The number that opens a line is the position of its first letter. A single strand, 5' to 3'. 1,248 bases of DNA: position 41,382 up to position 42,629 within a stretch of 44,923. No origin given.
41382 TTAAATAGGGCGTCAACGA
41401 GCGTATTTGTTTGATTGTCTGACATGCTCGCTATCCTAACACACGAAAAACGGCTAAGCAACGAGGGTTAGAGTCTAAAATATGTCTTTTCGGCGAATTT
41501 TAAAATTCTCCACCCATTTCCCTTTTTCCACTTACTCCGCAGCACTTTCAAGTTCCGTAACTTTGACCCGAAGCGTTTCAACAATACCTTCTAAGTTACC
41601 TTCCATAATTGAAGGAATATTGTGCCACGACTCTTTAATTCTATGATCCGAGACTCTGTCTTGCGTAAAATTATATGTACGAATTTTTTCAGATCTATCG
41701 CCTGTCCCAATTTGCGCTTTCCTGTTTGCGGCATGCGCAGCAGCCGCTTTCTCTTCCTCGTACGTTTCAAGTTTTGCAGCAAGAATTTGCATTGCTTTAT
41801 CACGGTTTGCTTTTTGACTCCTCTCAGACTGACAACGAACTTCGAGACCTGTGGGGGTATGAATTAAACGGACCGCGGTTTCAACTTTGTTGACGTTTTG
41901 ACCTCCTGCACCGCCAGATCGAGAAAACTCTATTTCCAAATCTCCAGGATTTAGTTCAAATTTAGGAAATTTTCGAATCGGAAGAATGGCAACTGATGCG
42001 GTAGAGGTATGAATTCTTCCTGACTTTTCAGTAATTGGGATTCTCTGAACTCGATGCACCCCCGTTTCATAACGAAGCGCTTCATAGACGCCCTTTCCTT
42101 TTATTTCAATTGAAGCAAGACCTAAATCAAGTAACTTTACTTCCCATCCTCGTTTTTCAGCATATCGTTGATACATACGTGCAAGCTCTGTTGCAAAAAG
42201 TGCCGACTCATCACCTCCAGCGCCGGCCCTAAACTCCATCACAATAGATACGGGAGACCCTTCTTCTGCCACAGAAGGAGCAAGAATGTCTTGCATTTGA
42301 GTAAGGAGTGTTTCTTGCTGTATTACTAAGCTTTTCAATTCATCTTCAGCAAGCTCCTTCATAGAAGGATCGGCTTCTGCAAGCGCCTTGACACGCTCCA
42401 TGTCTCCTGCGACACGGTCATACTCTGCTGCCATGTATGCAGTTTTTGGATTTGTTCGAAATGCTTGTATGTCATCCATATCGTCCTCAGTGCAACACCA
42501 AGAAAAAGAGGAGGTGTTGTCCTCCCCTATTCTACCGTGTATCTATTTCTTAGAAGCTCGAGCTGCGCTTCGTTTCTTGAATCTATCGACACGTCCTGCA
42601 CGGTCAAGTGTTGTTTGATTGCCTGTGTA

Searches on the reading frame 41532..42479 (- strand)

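Call 83: search_protein_families(library=pfam, proteins=[window:41532-42479:-], max_evalue=0.01)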
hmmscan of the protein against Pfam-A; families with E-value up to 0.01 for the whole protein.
window:41532-42479:- (315 aa): 2 families
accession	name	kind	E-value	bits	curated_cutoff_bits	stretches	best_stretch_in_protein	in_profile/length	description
PF03462.23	PCRF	-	4.8e-44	150.9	24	1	16-163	40-194/194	PCRF domain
PF00472.26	RF-1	-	1.4e-39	135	35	1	174-280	5-116/116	RF-1 domain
